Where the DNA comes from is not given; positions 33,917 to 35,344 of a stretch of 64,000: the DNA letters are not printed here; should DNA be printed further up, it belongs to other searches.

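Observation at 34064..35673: Low-GC two-gene insert: a DUF4365-like predicted nuclease translationally coupled to a 376-aa protein with no recognisable motifs (candidate undescribed defence/abortive-infection-type module)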

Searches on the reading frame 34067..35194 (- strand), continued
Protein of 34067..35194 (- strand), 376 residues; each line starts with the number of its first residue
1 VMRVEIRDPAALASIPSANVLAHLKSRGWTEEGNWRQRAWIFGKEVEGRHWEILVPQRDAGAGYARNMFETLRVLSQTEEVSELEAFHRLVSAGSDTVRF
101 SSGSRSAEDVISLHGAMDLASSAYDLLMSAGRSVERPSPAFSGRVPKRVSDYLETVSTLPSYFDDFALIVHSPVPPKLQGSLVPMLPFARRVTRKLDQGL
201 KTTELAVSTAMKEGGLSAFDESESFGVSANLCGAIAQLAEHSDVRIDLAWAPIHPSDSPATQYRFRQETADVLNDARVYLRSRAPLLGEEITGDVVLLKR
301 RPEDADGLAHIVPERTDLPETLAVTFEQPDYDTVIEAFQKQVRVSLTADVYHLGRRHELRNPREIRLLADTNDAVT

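Call 46: find_related_loci(query=A1, collection=genome_contigs, flank=8000)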
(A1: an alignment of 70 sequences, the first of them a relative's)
Query A1 (375 aa) in genome_contigs; peptide patterns used: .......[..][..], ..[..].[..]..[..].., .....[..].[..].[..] (x = any residue, [..] = any of these).
311 stretches matched a pattern; 287 encode a relative of the query (tblastn E <= 1e-3); the best 80 are kept; 80 distinct loci.
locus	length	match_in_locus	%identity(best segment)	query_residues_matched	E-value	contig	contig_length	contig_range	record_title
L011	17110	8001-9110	48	1-367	2e-100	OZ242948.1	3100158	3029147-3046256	MAG: Dehalococcoidia bacterium isolate a0c66c6a-f5ff-452f-b709-ec8565f303fe genome assembly, chromosome: 1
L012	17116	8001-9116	42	1-367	3e-86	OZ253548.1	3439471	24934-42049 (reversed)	MAG: Dehalococcoidia bacterium isolate 601e0476-adb4-49b6-be5a-42d8628e722d genome assembly, chromosome: 1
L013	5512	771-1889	40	3-369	7e-85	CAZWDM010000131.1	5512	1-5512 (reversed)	MAG TPA_asm: uncultured Dehalococcoidia bacterium isolate SRP109090_co1_127 genome assembly, contig: NODE_22637_length_5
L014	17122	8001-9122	40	1-367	1e-84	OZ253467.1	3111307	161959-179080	MAG: Dehalococcoidia bacterium isolate 6fb9eebd-b222-4681-b7e3-abaa52723ab8 genome assembly, chromosome: 1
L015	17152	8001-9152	40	1-375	3e-84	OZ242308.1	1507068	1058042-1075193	MAG: Dehalococcoidia bacterium isolate 566077ff-fea0-4476-9990-131f9c0e49bb genome assembly, chromosome: 1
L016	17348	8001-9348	40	1-370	1e-83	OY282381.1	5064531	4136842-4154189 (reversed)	MAG: uncultured Caldilineaceae bacterium genome assembly, chromosome: 1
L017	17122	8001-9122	41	1-369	1e-82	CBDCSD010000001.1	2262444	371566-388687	MAG: Caldilineaceae bacterium isolate c8244fc0-ec89-46dc-8875-79b2ccc2d134 genome assembly, contig: contig_1, whole geno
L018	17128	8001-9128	40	1-371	7e-83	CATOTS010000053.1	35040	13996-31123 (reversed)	MAG: uncultured Caldilineaceae bacterium isolate 89edc99b-a254-4a58-8b99-7cf6359c985e genome assembly, contig: contig_53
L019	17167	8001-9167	41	1-375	3e-82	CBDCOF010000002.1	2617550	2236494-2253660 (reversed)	MAG: Dehalococcoidia bacterium isolate f6db25fd-3272-4cc8-8767-510b53d0c936 genome assembly, contig: contig_2, whole gen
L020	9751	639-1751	42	3-367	3e-81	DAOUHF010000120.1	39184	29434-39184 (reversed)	MAG TPA_asm: Dehalococcoidia bacterium isolate S1_43 k129_2359955, whole genome shotgun sequence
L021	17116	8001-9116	41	1-364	3e-81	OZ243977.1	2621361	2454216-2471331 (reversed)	MAG: Dehalococcoidia bacterium isolate 7f9773e7-94d2-4cdc-9af9-5f80bc638774 genome assembly, chromosome: 1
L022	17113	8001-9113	42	3-367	6e-81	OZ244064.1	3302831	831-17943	MAG: Dehalococcoidia bacterium isolate 6b45779a-ebf8-4e4c-9ead-68fbda15a8e5 genome assembly, chromosome: 1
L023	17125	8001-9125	40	1-369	1e-80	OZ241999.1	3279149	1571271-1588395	MAG: Dehalococcoidia bacterium isolate a94145c4-23f5-4c8d-977e-23e11a5cf2dd genome assembly, chromosome: 1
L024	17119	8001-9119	40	1-367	9e-81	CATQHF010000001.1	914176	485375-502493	MAG: uncultured Dehalococcoidia bacterium isolate d4f5feb4-fdfc-4e97-8847-3d8bbc0da2e6 genome assembly, contig: contig_1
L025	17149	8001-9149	40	1-374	2e-80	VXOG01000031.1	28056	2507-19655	MAG: Chloroflexi bacterium isolate SB0662_bin_27 NODE_1628_length_28056_cov_39.610442, whole genome shotgun sequence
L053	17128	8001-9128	37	1-370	1e-75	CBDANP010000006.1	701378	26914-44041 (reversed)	MAG: Dehalococcoidia bacterium isolate b4c8b7c9-9533-4910-ac39-d933c6e21fa7 genome assembly, contig: contig_6, whole gen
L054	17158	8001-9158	38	1-375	6e-76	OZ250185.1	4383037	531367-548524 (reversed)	MAG: Chloroflexota bacterium isolate d215fe47-5bc5-444d-b53f-49c889911535 genome assembly, chromosome: 1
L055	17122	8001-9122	40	1-369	2e-75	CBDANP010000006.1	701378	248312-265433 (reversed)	MAG: Dehalococcoidia bacterium isolate b4c8b7c9-9533-4910-ac39-d933c6e21fa7 genome assembly, contig: contig_6, whole gen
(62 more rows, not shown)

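Call 56: search_protein_families(library=pfam, alignment_id=A3, max_evalue=0.00001)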
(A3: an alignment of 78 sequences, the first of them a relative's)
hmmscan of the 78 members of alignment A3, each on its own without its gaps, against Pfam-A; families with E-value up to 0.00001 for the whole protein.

A. member 1, L011:6281-7423:+ (381 aa): 3 families
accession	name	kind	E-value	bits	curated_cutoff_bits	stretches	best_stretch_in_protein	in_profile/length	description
PF00107.32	ADH_zinc_N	-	1.8e-29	102.7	31.8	1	208-338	1-126/129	Zinc-binding dehydrogenase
PF08240.17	ADH_N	-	1.1e-27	96.7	23.5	1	42-168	2-104/104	Alcohol dehydrogenase GroES-like domain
PF13602.12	ADH_zinc_N_2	-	2.5e-08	35.3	27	1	242-370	2-127/134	Zinc-binding dehydrogenase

B. families by the number of members that match (of 78 scanned): 71 families (the first 25 are shown)
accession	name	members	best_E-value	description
PF01420.25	Methylase_S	6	1e-28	Type I restriction modification DNA specificity domain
PF00107.32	ADH_zinc_N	3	1.8e-29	Zinc-binding dehydrogenase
PF08240.17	ADH_N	3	1.1e-27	Alcohol dehydrogenase GroES-like domain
PF18765.7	Polbeta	3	2.3e-10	Polymerase beta, Nucleotidyltransferase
PF13602.12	ADH_zinc_N_2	3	9.9e-09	Zinc-binding dehydrogenase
PF00330.25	Aconitase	2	1.1e-133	Aconitase family (aconitate hydratase)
PF01555.25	N6_N4_Mtase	2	1.3e-48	DNA methylase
PF02384.22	N6_Mtase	2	2.2e-46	N-6 DNA Methylase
PF07690.21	MFS_1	2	7.5e-39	Major Facilitator Superfamily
PF00694.25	Aconitase_C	2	9.6e-38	Aconitase C-terminal domain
PF10987.13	DUF2806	2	1.5e-36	Protein of unknown function (DUF2806)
PF13646.12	HEAT_2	2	1.8e-30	HEAT repeats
PF01609.27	DDE_Tnp_1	2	1e-22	Transposase DDE domain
PF02985.28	HEAT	2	5.8e-17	HEAT repeat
PF01261.30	AP_endonuc_2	2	4.9e-13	Xylose isomerase-like TIM barrel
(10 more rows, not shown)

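Call 57: search_protein_families(library=pfam, alignment_id=A4, max_evalue=0.00001)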
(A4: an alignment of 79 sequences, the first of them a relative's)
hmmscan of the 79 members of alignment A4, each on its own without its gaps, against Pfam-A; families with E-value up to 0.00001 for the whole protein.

A. member 1, L011:9122-10408:+ (429 aa): 1 family
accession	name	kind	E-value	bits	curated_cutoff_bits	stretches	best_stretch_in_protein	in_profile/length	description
PF13336.12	AcetylCoA_hyd_C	-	5.5e-47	160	23.7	1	280-428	1-150/154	Acetyl-CoA hydrolase/transferase C-terminal domain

B. families by the number of members that match (of 79 scanned): 60 families (the first 25 are shown)
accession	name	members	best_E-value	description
PF04313.20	HSDR_N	14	1.6e-48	Type I restriction enzyme R protein N terminus (HSDR_N)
PF18766.7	SWI2_SNF2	11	1.4e-79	SWI2/SNF2 ATPase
PF04851.21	ResIII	11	2.9e-20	Type III restriction enzyme, res subunit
PF11867.13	T1RH-like_C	10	1.4e-137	Type I restriction enzyme HindI endonuclease subunit-like, C-terminal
PF22679.2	T1R_D3-like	10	3.7e-22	Type I restriction enzyme subunit R domain 3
PF00296.26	Bac_luciferase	3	9.4e-55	Luciferase-like monooxygenase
PF13336.12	AcetylCoA_hyd_C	3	2.2e-47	Acetyl-CoA hydrolase/transferase C-terminal domain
PF01979.26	Amidohydro_1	3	4.5e-47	Amidohydrolase family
PF07969.17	Amidohydro_3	3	1.4e-21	Amidohydrolase family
PF06778.18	Chlor_dismutase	2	5.3e-56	Chlorite dismutase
PF00384.28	Molybdopterin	2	5.3e-46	Molybdopterin oxidoreductase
PF12698.13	ABC2_membrane_3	2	9.1e-39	ABC-2 family transporter protein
PF05014.21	Nuc_deoxyrib_tr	2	2.7e-30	Nucleoside 2-deoxyribosyltransferase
PF13784.11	Fic_N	2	3.2e-22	Fic/DOC family N-terminal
PF01568.27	Molydop_binding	2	5.1e-21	Molydopterin dinucleotide binding domain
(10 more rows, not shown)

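Call 67: fold_search(model_id=the predicted structure, library=pdb)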
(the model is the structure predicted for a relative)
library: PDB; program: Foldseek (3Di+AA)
matches with E <= 10: 686; with E <= 0.001: 0
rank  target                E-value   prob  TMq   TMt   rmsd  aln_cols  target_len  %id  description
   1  4gn3_J                1.5e-02  0.99  0.16  0.43   4.9        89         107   20  OBody AM1L10 bound to hen egg-white lysozyme (released 2013-08-21)
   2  4gn5_A                1.8e-02  0.99  0.17  0.43   5.0        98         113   19  OBody AM3L15 bound to hen egg-white lysozyme (released 2013-08-21)
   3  4gn3_D                1.8e-02  0.99  0.16  0.43   5.0        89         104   20  OBody AM1L10 bound to hen egg-white lysozyme (released 2013-08-21)
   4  4gn3_B                2.0e-02  0.99  0.16  0.43   4.9        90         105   20  OBody AM1L10 bound to hen egg-white lysozyme (released 2013-08-21)
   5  4gn3_R                2.3e-02  0.99  0.16  0.43   5.0        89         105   20  OBody AM1L10 bound to hen egg-white lysozyme (released 2013-08-21)
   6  4gn3_N                2.3e-02  0.99  0.16  0.44   5.0        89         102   20  OBody AM1L10 bound to hen egg-white lysozyme (released 2013-08-21)
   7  4gn5_B                3.9e-02  0.98  0.16  0.42   4.9        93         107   19  OBody AM3L15 bound to hen egg-white lysozyme (released 2013-08-21)
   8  3eiv_D                5.6e-02  1.00  0.18  0.57   5.5        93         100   17  Crystal Structure of Single-stranded DNA-binding protein from Streptomyces coelicolor (released 2009-09-08)
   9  9mj5_B                5.9e-02  0.98  0.16  0.26   5.0        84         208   14  Catalytic domain of human DNA polymerase alpha in complex with DNA and RPA (released 2025-02-19)
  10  4gn3_L                6.2e-02  0.97  0.16  0.43   5.1        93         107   19  OBody AM1L10 bound to hen egg-white lysozyme (released 2013-08-21)
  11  4gn3_F                6.2e-02  0.96  0.16  0.42   4.8        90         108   20  OBody AM1L10 bound to hen egg-white lysozyme (released 2013-08-21)
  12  1xtd                  6.2e-02  0.63  0.13  0.28  12.9       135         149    9  Structural Analysis of Leishmania mexicana eukaryotic initiation factor 5a (released 2004-10-26)
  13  4gla_D                6.6e-02  0.98  0.16  0.51   4.3        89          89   20  OBody NL8 bound to hen egg-white lysozyme (released 2013-08-14)
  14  8c5y_L                7.7e-02  0.99  0.15  0.44   3.7        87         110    9  RPA tetrameric supercomplex from Pyrococcus abyssi (released 2023-05-03)
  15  1x6o                  7.7e-02  0.72  0.14  0.32  12.9       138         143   11  Structural Analysis of Leishmania braziliensis eukaryotic initiation factor 5a (released 2004-08-24)
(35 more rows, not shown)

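Call 69: search_protein_representatives(alignment_id=A1)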
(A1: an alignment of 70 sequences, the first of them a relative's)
Query: 70 sequences, 377 profile positions. Proteins with E-value up to 0.001 (for the whole library): 4184; up to 1e-10: 2769; up to 1e-30: 955. The best 150 are listed.
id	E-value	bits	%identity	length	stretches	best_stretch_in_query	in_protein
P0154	1.4e-177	606.7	-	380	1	1-374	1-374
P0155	2.4e-167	573.1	-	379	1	1-376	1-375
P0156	1.4e-157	540.9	-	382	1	1-372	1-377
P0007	1.0e-147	508.5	-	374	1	1-376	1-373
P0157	2.2e-146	504.1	-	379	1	3-376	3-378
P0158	2.7e-141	487.4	-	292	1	1-291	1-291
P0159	6.1e-129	446.7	-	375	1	1-372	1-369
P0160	2.0e-125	435.1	-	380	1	1-375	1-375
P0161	1.9e-119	415.5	-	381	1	1-375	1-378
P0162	4.0e-119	414.4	-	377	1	1-374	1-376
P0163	1.2e-113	396.3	-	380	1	1-374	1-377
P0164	2.3e-112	392.1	-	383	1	1-371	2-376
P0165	1.9e-110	385.8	-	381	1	1-376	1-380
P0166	6.5e-110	384.1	-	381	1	12-374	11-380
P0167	5.3e-109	381.1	-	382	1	1-374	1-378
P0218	3.6e-73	263.1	-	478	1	4-372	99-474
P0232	2.1e-70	254.0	-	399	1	1-293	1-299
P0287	1.4e-64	234.9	-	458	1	1-373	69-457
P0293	4.6e-64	233.2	-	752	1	1-375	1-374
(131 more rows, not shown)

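Call 76: search_protein_families(library=pfam, proteins=[P0293, P0218, P0287, P0232], max_evalue=0.01)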
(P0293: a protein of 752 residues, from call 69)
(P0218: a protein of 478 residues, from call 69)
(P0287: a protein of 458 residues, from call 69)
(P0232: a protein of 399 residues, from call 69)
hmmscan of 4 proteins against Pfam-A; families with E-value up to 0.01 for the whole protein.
P0293 (752 aa): 13 families
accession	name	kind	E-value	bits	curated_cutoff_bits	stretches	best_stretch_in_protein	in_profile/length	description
PF13424.12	TPR_12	-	6.2e-21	74.8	30.1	2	498-568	4-76/77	Tetratricopeptide repeat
PF00515.34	TPR_1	-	2.7e-14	52.7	27.8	0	410-438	2-30/34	Tetratricopeptide repeat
PF07719.23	TPR_2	-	5.1e-14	51.6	27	1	497-527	1-31/34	Tetratricopeptide repeat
PF13374.12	TPR_10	-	4.2e-11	42.9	27.5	1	542-566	7-31/42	Tetratricopeptide repeat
PF17874.7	TPR_MalT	-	9.2e-11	42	45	2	546-725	49-228/336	MalT-like TPR region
PF13181.12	TPR_8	-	4e-09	36.4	25.7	0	456-484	3-31/34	Tetratricopeptide repeat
PF13176.12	TPR_7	-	5.5e-07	29.6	27.9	0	499-533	1-35/36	Tetratricopeptide repeat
PF13414.12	TPR_11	-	3.2e-06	27.1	26.8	0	592-609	8-25/42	TPR repeat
PF14938.12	SNAP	-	1.2e-05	25.4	25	1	510-639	48-176/282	Soluble NSF attachment protein, SNAP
PF13428.12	TPR_14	-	0.00059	20.7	23.5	0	544-569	8-33/44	Tetratricopeptide repeat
PF13431.12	TPR_17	-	0.0019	18.8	24.4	0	449-474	8-33/34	Tetratricopeptide repeat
PF10516.15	SHNi-TPR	-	0.0034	17.3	21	0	582-611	5-34/38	SHNi-TPR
PF12862.13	ANAPC5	-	0.0054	17.2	23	0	498-533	39-74/91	Anaphase-promoting complex subunit 5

P0218 (478 aa): 1 family
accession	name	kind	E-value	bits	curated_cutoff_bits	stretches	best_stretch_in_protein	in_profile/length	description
PF14280.11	DUF4365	-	5.1e-12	46.5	24.3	1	1-101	50-136/139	Domain of unknown function (DUF4365)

P0287 (458 aa): 1 family
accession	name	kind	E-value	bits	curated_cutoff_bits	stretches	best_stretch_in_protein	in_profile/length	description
PF14280.11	DUF4365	-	8e-08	32.9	24.3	1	8-66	1-58/139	Domain of unknown function (DUF4365)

P0232 (399 aa): 0 families

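Call 87: find_related_loci(query=A1, collection=viral_contigs, flank=8000)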
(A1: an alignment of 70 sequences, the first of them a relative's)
Query A1 (375 aa) in viral_contigs; peptide patterns used: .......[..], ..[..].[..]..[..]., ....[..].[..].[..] (x = any residue, [..] = any of these).
30 stretches matched a pattern; 2 encode a relative of the query (tblastn E <= 1e-3); 2 distinct loci.
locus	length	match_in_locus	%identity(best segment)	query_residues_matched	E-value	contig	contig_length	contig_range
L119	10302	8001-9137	27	1-372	1e-34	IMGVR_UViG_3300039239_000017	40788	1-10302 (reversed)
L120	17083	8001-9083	25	11-368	5e-21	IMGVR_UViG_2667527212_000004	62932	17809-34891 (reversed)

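Call 88: search_dna_similar(query=window:34067-35191:-, collection=plasmids, mode=protein, max_evalue=0.00001, max_rows=25)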
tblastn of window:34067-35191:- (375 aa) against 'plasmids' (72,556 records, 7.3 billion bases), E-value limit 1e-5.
Records with a match: 6; places in all: 6; records where one place covers at least 80% of the query: 4.
Best place of each record, by identity: <60% 6.
By first word of the organism name: Entomospira 2; Gluconobacter 1; Methylobacterium 1; Tistrella 1; Pigmentibacter 1.
By predicted mobility (MOB-suite, as given by PLSDB): non-mobilizable 4; conjugative 2.
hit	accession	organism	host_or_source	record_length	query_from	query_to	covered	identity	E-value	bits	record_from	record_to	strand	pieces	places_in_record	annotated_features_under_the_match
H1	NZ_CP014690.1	Gluconobacter albidus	water kefir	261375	1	367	98%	26.7%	2e-31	133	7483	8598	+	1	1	hypothetical protein | DUF4365 domain-containing protein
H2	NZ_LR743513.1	Methylobacterium bullatum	-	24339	1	372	99%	26.1%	2e-29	127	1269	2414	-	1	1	hypothetical protein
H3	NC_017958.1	Tistrella mobilis KA081020-065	-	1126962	1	362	97%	26.8%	2e-29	127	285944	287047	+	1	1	record has no annotation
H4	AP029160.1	Pigmentibacter ruber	Homo sapiens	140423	1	365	97%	24.6%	5e-30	129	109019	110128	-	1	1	hypothetical protein (x2)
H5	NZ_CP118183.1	Entomospira culicis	Culex pipiens,cell culture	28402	10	297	77%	24.7%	3e-20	100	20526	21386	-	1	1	hypothetical protein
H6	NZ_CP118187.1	Entomospira culicis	Culex pipiens,cell culture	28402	10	297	77%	24.7%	3e-20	100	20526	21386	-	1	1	hypothetical protein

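Call 89: get_annotated_region(hit=H1, flank=7000)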
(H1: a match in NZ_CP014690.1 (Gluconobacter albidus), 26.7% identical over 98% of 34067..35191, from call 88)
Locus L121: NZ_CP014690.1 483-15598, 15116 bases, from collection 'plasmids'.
description: Gluconobacter albidus strain TMW2.1191 plasmid pGS1191_1, complete sequence
organism: Gluconobacter albidus (NCBI taxid 318683)
taxonomy: Bacteria; Pseudomonadota; Alphaproteobacteria; Rhodospirillales; Acetobacteraceae; Gluconobacter; Gluconobacter albidus
host: -; source: water kefir; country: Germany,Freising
typing (MOB-suite, as given by PLSDB): conjugative; relaxase MOBF; mating-pair formation MPF_I
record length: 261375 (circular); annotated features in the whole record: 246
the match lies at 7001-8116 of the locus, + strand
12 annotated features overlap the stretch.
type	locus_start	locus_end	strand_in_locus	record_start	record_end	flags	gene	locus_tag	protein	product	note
CDS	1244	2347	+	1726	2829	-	-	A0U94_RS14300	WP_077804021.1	Fic family protein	-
CDS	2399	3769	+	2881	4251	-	-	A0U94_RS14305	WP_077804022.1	hypothetical protein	-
CDS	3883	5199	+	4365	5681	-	-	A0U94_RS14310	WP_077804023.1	glycosyl hydrolase family 28 protein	GO:0005975 - carbohydrate metabolic process [Evidence IEA]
CDS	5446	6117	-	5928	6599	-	-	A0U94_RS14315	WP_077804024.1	hypothetical protein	-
CDS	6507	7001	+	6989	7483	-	-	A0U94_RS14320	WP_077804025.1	DUF4365 domain-containing protein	-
CDS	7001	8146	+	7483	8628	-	-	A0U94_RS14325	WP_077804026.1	hypothetical protein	-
CDS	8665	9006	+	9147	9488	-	-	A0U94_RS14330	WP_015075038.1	type II toxin-antitoxin system RelE/ParE family toxin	-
CDS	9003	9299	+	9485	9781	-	-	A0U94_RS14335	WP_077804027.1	helix-turn-helix domain-containing protein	-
CDS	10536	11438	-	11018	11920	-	-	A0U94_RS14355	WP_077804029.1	LysR family transcriptional regulator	-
CDS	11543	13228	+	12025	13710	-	-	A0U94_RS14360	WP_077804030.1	thiamine pyrophosphate-binding protein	-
CDS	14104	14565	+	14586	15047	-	-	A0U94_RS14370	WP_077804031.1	lipocalin-like domain-containing protein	-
CDS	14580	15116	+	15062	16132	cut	citC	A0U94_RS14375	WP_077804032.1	[citrate (pro-3S)-lyase] ligase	GO:0006101 - citrate metabolic process [Evidence IEA]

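Call 90: get_annotated_region(hit=H2, flank=6000)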
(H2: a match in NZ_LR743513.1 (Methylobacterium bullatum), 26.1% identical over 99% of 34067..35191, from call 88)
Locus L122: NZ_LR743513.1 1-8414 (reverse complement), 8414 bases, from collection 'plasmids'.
description: Methylobacterium bullatum isolate mbul2 plasmid 4
organism: Methylobacterium bullatum (NCBI taxid 570505)
taxonomy: Bacteria; Pseudomonadota; Alphaproteobacteria; Hyphomicrobiales; Methylobacteriaceae; Methylobacterium; Methylobacterium bullatum
host: -; source: -; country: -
typing (MOB-suite, as given by PLSDB): non-mobilizable
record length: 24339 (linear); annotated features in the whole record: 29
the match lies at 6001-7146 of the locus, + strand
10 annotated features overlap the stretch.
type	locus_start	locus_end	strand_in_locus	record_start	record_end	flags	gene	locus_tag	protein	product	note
CDS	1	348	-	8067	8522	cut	-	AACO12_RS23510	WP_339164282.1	hypothetical protein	-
CDS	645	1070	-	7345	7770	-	-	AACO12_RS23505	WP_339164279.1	hypothetical protein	-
CDS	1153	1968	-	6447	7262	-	-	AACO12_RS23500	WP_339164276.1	hypothetical protein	-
CDS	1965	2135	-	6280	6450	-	-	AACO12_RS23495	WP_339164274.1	hypothetical protein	-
CDS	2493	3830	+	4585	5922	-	-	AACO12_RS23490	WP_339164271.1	hypothetical protein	-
CDS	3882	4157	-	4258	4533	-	-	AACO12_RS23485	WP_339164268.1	hypothetical protein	-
CDS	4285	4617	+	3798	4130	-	-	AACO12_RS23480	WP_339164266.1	hypothetical protein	-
CDS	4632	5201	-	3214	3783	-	-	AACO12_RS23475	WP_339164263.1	recombinase family protein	GO:0006310 - DNA recombination [Evidence IEA]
CDS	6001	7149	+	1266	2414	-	-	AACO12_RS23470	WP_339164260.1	hypothetical protein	-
CDS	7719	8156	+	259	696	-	-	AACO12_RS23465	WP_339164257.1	hypothetical protein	-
